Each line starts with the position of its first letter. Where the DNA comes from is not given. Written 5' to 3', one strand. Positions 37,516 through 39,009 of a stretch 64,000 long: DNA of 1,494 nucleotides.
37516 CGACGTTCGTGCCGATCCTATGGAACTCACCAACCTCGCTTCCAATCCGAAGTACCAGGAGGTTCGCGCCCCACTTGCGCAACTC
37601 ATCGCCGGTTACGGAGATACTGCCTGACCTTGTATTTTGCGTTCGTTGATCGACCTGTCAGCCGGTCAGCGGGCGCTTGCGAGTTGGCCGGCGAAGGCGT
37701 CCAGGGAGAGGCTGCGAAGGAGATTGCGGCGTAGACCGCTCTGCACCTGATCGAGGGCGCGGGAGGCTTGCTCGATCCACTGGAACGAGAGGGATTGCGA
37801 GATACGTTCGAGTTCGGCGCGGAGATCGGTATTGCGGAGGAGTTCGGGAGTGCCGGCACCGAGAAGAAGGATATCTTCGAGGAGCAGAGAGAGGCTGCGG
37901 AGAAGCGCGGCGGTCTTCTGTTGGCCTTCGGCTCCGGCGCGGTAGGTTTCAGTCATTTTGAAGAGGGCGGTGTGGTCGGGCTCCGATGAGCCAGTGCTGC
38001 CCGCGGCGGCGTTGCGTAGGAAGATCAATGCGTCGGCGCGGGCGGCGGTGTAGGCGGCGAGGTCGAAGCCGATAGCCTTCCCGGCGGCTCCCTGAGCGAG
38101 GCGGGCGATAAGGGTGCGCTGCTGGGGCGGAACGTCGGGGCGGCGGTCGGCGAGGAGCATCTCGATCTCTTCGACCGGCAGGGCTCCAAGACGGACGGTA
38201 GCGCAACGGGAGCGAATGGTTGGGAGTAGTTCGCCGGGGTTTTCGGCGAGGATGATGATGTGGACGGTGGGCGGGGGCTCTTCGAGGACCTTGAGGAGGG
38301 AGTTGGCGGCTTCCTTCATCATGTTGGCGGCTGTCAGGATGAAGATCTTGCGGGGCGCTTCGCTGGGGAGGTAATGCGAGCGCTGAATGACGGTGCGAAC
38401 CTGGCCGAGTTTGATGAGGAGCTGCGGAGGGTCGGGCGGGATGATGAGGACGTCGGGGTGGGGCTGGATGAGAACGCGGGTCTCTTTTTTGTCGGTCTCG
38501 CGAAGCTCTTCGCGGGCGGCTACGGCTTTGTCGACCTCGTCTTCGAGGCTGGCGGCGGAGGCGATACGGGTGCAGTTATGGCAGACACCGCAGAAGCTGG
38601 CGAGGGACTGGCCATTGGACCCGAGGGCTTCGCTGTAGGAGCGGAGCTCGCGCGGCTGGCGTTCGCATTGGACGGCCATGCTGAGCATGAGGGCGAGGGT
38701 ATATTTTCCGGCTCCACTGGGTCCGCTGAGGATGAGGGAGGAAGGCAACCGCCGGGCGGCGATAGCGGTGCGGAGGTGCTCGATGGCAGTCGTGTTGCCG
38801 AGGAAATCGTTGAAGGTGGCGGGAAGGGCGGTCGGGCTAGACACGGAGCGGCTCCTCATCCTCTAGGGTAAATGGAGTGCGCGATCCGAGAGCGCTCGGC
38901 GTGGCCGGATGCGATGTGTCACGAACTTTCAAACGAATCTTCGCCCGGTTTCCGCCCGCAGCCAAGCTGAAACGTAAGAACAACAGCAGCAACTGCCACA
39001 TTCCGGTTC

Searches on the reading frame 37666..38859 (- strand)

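Call 73: search_protein_families(library=pfam, proteins=[window:37666-38859:-])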
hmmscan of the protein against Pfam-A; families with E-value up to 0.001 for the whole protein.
window:37666-38859:- (397 aa): 1 family
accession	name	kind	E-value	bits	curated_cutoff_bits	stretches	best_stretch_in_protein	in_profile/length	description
PF13177.12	DNA_pol3_delta2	-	1.5e-33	116.5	27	1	22-225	2-158/161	DNA polymerase III, delta subunit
